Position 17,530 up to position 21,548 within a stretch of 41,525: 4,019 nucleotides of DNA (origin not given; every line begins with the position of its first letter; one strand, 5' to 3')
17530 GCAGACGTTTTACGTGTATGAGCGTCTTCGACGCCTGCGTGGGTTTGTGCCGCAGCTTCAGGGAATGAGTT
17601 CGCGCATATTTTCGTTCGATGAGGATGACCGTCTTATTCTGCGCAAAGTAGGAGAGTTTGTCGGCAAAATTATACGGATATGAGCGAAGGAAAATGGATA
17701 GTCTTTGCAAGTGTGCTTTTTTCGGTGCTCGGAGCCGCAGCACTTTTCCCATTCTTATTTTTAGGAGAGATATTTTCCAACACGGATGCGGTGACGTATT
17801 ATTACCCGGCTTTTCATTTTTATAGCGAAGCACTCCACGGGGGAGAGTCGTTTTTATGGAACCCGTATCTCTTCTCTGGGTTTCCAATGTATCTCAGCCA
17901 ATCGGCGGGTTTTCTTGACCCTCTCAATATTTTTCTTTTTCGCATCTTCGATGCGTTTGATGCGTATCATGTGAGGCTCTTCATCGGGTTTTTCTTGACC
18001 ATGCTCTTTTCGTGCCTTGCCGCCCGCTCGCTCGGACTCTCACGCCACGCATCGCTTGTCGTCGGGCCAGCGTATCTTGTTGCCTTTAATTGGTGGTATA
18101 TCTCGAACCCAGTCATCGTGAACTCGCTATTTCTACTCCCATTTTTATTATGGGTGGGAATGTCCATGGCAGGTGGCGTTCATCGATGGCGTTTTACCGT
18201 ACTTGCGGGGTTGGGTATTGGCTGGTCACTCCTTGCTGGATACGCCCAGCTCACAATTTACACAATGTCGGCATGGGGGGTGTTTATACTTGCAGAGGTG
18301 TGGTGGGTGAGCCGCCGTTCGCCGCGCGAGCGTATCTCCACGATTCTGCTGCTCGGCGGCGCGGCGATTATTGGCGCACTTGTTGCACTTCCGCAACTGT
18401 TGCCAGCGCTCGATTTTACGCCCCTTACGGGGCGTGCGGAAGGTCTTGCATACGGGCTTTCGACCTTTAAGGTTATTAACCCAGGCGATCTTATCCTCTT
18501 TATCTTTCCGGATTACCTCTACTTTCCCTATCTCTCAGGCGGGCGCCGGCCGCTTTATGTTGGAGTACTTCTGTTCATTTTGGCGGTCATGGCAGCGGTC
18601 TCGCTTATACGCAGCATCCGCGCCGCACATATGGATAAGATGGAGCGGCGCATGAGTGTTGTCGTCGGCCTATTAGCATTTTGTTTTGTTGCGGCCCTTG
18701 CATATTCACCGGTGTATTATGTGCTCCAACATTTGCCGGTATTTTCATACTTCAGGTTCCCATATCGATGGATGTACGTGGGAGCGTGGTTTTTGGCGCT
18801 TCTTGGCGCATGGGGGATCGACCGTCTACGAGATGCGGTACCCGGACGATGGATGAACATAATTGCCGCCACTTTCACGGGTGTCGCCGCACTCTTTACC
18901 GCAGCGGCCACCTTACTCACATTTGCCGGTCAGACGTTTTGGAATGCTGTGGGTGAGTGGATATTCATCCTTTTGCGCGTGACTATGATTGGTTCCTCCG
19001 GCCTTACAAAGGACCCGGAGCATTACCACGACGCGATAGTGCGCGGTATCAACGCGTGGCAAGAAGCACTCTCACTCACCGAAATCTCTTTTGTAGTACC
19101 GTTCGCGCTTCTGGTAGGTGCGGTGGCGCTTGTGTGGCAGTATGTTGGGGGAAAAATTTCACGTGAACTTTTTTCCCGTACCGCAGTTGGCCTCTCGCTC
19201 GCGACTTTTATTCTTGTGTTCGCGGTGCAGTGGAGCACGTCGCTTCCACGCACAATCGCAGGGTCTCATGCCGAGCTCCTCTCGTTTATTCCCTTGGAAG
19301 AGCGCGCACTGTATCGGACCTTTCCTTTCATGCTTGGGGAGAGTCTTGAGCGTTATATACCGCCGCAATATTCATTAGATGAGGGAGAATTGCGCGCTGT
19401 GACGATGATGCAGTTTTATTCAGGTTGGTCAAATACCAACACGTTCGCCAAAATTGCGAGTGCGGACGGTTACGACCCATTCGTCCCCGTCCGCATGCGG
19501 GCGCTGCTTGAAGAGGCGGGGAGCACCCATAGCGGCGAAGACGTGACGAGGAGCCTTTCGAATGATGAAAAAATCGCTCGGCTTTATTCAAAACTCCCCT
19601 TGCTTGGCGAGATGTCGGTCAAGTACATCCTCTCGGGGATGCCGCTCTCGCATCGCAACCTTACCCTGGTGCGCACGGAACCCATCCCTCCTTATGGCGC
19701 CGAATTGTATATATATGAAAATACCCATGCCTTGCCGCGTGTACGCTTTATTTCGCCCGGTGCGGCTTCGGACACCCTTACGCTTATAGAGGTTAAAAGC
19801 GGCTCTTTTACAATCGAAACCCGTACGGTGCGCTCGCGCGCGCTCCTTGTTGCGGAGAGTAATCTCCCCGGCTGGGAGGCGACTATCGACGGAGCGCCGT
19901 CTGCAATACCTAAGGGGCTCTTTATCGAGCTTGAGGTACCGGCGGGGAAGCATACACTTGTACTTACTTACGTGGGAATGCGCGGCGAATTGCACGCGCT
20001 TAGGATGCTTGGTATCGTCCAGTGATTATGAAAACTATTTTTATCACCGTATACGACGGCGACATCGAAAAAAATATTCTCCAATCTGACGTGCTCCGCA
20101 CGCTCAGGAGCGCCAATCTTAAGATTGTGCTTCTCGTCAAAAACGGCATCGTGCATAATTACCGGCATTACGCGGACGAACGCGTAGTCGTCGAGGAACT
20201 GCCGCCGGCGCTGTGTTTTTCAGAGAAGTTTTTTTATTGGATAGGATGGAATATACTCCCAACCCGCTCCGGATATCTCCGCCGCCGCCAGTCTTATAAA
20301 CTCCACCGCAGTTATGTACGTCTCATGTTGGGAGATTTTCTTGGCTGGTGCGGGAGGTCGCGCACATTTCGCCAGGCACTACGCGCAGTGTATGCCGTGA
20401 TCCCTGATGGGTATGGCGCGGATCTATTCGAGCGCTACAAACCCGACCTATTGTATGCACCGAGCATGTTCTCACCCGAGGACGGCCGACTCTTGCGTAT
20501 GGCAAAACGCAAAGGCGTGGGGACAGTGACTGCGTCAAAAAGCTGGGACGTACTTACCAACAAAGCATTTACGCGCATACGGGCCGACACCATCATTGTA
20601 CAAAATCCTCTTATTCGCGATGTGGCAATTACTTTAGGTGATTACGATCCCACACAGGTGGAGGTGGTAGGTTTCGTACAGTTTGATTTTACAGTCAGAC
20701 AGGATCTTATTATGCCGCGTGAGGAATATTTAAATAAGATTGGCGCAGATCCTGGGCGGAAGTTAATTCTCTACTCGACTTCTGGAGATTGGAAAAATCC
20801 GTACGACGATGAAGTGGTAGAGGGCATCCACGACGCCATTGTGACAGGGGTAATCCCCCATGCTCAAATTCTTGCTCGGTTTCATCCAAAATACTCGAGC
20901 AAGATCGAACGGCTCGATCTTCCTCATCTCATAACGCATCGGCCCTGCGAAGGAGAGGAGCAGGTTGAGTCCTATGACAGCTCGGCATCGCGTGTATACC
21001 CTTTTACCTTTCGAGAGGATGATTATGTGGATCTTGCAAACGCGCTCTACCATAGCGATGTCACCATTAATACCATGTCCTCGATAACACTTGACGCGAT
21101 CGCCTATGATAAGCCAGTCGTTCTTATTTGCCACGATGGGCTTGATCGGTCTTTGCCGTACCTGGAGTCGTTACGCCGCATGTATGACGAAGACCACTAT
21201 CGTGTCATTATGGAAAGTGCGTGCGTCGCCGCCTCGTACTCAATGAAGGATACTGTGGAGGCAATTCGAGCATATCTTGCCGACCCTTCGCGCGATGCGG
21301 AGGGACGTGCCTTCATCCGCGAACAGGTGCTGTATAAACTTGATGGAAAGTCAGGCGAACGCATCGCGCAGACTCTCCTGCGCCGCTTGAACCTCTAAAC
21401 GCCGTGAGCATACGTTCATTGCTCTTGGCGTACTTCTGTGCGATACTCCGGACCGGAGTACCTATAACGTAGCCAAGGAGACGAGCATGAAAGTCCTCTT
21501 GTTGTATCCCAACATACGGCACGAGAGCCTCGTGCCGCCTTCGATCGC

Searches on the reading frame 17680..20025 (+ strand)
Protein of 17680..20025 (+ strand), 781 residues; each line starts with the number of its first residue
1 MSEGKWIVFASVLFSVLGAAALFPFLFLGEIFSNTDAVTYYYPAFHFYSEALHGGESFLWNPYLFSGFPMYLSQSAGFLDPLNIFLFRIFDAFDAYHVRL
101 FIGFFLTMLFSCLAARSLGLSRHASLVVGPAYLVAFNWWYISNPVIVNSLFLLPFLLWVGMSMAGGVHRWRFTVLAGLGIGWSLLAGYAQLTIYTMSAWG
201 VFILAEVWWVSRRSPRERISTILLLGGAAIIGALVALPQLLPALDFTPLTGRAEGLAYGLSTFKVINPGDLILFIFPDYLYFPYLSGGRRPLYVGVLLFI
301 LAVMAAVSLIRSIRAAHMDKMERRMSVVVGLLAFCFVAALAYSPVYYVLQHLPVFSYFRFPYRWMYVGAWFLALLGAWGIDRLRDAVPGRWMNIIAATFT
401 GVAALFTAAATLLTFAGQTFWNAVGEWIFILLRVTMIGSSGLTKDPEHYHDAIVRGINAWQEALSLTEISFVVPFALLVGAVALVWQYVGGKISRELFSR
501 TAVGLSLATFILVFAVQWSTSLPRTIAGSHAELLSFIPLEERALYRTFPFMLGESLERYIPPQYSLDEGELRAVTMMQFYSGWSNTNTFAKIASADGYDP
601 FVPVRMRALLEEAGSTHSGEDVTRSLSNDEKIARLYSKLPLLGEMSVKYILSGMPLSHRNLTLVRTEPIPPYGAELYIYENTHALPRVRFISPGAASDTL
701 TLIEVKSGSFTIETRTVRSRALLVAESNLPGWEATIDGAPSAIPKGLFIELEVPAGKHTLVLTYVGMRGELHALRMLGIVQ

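Call 6: search_protein_families(library=pfam, proteins=[window:17680-20025:+], max_evalue=0.001)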
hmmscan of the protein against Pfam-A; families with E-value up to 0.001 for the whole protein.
window:17680-20025:+ (781 aa): 1 family
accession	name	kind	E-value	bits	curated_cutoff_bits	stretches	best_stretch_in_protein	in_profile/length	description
PF09586.16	YfhO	-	0.00034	19.6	28.5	0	699-765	755-824/835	Bacterial membrane protein YfhO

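Call 58: search_protein_families(library=ncbifam, proteins=[window:17680-20025:+], max_evalue=0.00001)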
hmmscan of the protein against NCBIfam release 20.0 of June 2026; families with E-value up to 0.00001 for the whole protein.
window:17680-20025:+ (781 aa): 0 families

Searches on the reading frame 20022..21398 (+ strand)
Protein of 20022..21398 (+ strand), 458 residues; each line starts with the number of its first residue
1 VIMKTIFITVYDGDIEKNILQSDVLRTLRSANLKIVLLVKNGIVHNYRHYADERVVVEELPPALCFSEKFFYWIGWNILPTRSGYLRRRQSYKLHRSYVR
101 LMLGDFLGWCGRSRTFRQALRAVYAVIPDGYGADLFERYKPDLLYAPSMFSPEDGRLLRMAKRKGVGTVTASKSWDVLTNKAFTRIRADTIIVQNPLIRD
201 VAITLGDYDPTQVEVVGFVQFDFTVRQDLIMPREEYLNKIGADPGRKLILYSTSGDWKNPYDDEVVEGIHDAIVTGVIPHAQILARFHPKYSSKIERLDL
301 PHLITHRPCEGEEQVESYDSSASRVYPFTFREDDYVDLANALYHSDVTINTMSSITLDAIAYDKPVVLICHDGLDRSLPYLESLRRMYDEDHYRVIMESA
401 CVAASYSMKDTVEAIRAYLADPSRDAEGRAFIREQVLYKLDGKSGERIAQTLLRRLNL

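Call 6: search_protein_families(library=pfam, proteins=[window:20022-21398:+], max_evalue=0.001)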
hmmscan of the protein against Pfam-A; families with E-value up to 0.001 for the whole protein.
window:20022-21398:+ (458 aa): 1 family
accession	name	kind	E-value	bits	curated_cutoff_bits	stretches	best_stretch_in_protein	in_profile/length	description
PF04464.20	Glyphos_transf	-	0.00038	20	22.1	0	279-453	227-366/367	CDP-Glycerol:Poly(glycerophosphate) glycerophosphotransferase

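Call 57: search_solved_structures(query=window:20022-21398:+, max_evalue=1)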
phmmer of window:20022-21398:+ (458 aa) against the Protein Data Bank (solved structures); distinct sequences matched with E-value up to 1: 2.
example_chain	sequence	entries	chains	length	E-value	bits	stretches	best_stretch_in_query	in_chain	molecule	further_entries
6nyr_A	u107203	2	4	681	0.14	14.3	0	271-307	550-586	Crov588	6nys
4hpz_A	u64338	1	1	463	0.31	13.2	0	360-451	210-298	dTale2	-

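Call 58: search_protein_families(library=ncbifam, proteins=[window:20022-21398:+], max_evalue=0.00001)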
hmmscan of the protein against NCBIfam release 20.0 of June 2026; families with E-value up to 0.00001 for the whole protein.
window:20022-21398:+ (458 aa): 1 family
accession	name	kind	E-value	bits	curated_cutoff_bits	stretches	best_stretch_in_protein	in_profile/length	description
NF046086.1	BFO_1060_trans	domain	5.7e-06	25.7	200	0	133-453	40-361/365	BFO_1060 family glycosyltransferase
